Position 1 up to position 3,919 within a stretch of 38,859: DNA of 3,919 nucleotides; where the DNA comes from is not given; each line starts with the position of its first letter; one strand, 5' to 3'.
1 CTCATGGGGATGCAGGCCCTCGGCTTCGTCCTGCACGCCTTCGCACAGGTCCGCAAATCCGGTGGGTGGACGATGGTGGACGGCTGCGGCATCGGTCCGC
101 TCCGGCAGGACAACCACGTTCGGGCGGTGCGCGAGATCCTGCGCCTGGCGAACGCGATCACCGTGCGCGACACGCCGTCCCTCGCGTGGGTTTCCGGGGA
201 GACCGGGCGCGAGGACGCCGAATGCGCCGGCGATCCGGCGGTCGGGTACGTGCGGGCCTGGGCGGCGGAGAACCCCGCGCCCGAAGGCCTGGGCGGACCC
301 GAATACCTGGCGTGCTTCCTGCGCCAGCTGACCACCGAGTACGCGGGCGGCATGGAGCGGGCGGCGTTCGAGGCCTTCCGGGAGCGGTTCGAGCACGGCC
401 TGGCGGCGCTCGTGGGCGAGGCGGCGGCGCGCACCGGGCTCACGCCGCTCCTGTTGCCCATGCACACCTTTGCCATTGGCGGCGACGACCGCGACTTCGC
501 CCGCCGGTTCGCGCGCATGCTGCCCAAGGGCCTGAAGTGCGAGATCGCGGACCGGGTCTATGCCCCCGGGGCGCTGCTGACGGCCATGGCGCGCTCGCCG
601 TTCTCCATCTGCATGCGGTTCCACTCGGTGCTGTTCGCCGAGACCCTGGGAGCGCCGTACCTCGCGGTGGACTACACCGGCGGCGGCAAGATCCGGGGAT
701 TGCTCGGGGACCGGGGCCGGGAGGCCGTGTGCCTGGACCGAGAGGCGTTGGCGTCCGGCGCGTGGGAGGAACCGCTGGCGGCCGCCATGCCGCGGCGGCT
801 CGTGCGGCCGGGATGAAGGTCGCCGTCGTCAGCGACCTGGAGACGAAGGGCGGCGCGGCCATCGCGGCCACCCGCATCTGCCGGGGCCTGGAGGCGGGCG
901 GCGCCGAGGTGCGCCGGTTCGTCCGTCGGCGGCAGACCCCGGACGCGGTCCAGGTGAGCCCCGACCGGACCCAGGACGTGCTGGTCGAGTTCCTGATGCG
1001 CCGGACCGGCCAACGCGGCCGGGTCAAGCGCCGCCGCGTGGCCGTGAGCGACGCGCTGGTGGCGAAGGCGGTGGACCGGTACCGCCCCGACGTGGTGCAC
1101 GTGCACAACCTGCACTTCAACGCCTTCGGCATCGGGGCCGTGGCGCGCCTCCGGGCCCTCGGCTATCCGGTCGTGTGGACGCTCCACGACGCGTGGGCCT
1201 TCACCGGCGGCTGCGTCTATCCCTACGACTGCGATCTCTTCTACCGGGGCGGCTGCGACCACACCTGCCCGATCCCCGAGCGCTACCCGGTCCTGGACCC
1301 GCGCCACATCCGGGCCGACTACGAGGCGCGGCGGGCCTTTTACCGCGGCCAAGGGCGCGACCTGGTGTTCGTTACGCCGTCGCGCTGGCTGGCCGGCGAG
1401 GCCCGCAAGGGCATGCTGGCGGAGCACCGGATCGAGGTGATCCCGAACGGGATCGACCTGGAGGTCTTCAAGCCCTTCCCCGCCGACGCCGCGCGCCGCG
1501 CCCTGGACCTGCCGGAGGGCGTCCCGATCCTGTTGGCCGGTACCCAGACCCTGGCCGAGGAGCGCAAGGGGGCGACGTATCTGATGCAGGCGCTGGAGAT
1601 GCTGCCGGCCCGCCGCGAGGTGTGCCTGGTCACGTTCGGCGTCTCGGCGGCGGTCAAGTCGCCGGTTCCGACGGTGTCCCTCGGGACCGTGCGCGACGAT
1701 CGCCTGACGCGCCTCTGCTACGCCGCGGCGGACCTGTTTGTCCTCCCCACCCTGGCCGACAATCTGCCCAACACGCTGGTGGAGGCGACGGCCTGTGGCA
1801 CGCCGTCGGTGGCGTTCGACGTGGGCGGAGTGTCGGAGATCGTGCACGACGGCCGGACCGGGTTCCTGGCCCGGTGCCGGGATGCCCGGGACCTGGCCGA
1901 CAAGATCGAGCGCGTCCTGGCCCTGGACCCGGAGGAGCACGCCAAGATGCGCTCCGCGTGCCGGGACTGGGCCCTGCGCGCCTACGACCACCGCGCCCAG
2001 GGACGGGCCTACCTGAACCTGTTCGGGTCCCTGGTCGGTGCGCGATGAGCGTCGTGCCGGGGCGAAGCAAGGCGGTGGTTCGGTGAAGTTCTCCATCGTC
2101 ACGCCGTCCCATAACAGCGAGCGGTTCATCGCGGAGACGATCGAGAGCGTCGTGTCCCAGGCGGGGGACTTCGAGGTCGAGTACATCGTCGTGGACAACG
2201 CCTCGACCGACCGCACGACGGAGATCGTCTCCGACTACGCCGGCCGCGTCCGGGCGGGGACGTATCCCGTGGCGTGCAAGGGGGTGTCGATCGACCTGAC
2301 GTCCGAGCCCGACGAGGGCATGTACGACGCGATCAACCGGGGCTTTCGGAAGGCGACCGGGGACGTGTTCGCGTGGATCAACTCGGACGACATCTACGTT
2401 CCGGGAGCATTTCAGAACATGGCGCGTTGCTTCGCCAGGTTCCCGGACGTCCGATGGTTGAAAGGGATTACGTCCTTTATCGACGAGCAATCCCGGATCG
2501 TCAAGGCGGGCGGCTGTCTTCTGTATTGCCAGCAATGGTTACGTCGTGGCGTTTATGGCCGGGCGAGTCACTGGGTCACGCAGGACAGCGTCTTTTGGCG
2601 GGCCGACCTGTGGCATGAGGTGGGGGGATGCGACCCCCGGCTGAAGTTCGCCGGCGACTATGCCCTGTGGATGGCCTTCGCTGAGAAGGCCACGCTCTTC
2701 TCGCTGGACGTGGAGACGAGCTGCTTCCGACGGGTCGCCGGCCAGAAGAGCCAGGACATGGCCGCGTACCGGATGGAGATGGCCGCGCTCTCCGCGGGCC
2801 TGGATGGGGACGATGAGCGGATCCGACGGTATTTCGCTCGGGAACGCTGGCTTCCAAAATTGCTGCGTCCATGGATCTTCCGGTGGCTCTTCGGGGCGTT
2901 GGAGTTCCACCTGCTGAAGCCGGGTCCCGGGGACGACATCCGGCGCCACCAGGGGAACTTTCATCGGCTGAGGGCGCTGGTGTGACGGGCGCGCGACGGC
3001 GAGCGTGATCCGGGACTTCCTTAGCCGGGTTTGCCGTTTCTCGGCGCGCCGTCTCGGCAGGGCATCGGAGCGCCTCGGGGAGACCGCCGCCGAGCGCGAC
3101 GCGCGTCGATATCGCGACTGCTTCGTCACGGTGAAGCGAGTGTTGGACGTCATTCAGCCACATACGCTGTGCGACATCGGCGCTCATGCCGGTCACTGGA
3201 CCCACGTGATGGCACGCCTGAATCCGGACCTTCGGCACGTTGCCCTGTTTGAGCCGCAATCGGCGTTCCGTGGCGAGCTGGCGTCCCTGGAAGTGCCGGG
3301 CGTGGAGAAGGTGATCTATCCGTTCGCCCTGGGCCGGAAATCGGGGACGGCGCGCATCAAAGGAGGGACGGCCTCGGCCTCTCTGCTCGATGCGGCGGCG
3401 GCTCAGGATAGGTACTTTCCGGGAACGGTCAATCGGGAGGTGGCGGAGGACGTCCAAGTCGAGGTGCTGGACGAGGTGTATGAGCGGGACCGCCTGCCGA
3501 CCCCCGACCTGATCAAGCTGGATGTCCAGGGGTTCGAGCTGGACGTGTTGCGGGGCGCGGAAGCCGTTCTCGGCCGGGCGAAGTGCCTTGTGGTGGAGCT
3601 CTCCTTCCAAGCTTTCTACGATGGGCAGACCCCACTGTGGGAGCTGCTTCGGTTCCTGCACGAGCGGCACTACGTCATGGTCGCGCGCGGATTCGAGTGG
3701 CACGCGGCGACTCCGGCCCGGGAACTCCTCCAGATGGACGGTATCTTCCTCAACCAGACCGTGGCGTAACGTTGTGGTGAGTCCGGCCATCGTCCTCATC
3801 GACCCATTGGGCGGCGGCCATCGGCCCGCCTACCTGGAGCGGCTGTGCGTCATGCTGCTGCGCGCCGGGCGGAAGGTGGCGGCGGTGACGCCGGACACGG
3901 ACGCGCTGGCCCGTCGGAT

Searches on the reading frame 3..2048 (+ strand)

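Call 14: search_protein_families(library=pfam, proteins=[window:3-2048:+], max_evalue=0.0001)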
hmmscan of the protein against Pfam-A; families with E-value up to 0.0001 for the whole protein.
window:3-2048:+ (681 aa): 5 families
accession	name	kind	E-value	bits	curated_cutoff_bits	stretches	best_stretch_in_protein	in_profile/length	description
PF13692.12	Glyco_trans_1_4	-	2.3e-22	80.2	27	1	517-639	10-140/142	Glycosyl transferases group 1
PF00534.26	Glycos_transf_1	-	6e-19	68.7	26.4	1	559-654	77-170/172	Glycosyl transferases group 1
PF13439.12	Glyco_transf_4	-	7.9e-19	68.7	28.5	1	283-487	2-169/170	Glycosyltransferase Family 4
PF13579.12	Glyco_trans_4_4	-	3.7e-12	47.3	29.7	1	283-483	1-158/158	Glycosyl transferase 4-like domain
PF13524.12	Glyco_trans_1_2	-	3e-05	24.4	25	1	585-666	60-140/144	Glycosyl transferase-like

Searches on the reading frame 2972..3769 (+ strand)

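Call 77: search_protein_families(library=pfam, proteins=[window:2972-3769:+], max_evalue=0.001)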
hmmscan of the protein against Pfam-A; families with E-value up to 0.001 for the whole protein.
window:2972-3769:+ (265 aa): 1 family
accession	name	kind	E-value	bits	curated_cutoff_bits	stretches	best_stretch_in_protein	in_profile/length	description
PF05050.19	Methyltransf_21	-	1.3e-18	68.2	22.7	1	68-235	1-172/173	Methyltransferase FkbM domain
